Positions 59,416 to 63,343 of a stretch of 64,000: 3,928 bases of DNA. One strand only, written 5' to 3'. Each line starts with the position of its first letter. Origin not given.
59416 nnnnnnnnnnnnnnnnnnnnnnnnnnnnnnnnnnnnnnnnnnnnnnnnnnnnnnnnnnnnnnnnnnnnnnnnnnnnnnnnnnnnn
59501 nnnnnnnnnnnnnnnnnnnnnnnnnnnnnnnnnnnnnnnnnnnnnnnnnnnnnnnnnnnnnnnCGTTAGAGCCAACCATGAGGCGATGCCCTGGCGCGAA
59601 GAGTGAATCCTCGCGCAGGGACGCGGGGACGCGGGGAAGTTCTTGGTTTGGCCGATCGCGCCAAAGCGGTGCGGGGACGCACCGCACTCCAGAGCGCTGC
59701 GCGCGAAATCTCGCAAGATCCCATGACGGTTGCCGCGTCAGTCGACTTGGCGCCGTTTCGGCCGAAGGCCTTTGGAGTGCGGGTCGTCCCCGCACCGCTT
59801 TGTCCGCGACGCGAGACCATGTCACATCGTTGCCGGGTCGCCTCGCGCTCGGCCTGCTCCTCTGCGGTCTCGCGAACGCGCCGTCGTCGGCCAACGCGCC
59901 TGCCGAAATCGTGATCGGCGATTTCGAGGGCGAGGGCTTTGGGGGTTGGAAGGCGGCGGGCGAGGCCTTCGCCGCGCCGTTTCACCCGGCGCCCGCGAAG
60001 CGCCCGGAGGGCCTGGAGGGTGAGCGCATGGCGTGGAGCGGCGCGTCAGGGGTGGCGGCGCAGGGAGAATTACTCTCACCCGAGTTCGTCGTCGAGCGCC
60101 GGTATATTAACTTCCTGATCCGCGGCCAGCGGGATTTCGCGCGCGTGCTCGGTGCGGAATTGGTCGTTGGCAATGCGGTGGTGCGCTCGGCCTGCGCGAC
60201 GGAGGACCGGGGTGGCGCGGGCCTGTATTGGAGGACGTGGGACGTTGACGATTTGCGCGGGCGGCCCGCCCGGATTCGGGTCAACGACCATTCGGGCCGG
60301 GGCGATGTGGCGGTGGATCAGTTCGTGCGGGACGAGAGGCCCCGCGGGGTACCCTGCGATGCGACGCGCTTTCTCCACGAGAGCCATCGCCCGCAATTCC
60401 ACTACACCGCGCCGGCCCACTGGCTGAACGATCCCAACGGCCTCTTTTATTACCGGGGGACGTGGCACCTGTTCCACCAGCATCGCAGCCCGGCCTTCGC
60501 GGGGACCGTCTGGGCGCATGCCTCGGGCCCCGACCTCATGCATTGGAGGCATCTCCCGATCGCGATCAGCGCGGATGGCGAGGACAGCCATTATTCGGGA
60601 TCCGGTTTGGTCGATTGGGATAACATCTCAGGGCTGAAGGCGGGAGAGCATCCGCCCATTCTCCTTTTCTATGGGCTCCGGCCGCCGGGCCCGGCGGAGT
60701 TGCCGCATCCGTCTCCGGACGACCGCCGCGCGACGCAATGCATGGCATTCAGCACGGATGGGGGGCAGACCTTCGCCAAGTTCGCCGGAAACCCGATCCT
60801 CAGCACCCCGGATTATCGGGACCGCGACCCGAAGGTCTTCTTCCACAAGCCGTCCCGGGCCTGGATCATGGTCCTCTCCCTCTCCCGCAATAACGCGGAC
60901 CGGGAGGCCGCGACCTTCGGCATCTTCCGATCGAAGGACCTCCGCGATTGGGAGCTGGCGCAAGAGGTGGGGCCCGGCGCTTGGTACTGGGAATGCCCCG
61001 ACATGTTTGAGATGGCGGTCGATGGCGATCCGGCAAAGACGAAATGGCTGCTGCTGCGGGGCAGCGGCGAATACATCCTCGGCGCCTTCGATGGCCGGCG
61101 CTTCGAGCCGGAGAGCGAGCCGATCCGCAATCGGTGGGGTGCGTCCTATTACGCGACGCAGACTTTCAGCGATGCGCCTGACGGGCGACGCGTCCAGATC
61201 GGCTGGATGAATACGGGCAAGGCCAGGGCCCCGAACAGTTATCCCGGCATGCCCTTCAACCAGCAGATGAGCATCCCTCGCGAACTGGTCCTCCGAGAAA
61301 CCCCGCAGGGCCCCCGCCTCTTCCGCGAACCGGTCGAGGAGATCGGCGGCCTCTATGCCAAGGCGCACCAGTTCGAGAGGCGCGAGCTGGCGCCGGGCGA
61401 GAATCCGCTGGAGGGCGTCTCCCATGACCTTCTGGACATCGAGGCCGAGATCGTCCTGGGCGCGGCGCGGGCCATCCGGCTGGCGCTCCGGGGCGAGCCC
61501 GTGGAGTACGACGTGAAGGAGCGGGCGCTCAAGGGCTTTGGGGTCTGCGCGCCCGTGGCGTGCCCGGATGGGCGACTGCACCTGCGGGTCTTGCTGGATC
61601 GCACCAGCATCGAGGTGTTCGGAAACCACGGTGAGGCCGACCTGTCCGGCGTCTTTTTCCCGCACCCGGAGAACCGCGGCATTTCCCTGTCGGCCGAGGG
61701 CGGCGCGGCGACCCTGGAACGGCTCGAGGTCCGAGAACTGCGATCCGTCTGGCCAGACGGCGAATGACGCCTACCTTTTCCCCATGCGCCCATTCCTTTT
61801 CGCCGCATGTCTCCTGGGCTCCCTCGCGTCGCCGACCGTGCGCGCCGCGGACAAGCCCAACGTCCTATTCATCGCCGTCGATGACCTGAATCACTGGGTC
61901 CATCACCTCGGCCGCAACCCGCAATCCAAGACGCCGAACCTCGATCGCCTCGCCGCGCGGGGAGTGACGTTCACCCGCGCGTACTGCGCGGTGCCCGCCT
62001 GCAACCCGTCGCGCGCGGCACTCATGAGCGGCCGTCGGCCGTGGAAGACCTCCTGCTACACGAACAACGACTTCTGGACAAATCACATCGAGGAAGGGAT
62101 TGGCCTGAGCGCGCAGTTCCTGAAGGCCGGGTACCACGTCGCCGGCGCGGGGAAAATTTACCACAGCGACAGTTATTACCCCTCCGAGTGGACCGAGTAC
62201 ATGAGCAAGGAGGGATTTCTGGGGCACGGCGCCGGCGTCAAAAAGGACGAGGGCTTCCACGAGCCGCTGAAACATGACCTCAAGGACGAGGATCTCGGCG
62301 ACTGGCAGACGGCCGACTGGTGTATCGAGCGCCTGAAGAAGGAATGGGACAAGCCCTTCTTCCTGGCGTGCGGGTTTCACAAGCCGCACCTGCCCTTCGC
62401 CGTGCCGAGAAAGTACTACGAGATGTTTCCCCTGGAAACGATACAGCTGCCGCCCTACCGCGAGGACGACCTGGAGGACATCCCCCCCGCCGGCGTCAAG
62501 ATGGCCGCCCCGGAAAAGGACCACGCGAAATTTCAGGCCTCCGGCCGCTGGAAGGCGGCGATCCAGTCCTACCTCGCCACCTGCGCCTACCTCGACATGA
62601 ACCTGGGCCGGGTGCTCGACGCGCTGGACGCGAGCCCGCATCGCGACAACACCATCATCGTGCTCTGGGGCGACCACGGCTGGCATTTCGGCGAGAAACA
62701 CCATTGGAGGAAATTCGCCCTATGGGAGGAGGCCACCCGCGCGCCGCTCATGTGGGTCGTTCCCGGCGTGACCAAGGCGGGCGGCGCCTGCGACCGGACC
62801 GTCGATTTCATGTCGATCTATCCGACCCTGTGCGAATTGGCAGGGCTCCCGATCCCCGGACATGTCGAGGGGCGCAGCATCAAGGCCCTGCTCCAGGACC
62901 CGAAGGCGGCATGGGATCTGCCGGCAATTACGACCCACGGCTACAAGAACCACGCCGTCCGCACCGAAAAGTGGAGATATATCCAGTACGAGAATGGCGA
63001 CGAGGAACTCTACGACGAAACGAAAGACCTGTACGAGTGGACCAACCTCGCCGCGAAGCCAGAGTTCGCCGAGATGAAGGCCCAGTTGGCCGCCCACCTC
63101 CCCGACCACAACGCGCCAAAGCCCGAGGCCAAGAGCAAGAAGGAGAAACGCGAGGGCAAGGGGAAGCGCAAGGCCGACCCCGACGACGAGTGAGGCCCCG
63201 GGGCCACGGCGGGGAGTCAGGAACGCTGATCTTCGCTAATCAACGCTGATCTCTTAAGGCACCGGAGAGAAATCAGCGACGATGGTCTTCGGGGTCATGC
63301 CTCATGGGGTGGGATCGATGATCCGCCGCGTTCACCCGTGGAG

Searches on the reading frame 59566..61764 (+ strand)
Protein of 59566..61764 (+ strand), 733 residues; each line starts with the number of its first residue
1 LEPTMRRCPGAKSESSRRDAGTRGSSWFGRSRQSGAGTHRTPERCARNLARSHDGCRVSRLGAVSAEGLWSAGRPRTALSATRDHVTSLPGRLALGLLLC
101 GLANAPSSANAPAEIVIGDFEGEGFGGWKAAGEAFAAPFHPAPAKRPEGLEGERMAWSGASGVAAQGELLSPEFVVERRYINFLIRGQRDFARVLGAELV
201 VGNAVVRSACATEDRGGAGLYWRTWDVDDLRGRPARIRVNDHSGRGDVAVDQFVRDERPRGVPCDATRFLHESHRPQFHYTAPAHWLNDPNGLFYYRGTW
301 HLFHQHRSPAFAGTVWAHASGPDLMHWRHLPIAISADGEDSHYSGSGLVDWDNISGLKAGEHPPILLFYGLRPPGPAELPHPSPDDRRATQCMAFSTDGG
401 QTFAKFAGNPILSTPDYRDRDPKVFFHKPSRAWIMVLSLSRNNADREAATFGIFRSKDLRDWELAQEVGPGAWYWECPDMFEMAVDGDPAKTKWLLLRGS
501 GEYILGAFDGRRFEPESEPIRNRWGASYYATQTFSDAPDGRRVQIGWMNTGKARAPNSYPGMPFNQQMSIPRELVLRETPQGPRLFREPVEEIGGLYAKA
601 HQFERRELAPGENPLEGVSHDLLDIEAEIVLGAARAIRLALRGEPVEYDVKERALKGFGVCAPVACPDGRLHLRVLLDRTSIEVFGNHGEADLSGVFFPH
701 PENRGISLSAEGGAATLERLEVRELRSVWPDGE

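Call 100: search_protein_families(library=pfam, proteins=[window:59566-61764:+], max_evalue=0.001)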
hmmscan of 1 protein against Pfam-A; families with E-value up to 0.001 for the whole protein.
window:59566-61764:+ (733 aa): 2 families
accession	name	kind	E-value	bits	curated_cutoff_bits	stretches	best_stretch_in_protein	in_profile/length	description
PF00251.26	Glyco_hydro_32N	-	1.7e-59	202.3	22.1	1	279-588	1-306/307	Glycosyl hydrolases family 32 N-terminal domain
PF08244.19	Glyco_hydro_32C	-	3.3e-14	53.7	21.9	1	662-723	96-157/158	Glycosyl hydrolases family 32 C terminal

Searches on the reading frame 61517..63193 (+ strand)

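Call 9: search_protein_families(library=pfam, proteins=[window:61517-63193:+], max_evalue=0.001)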
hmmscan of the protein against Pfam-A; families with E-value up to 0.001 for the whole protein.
window:61517-63193:+ (558 aa): 3 families
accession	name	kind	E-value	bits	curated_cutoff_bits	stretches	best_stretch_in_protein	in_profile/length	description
PF00884.28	Sulfatase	-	2.2e-39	136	25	1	114-443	1-300/301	Sulfatase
PF16347.10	SGSH_C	-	4.2e-15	56.7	29.3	1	392-530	1-150/154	N-sulphoglucosamine sulphohydrolase, C-terminal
PF01663.27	Phosphodiest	-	6e-07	29.8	23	0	354-397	186-229/342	Type I phosphodiesterase / nucleotide pyrophosphatase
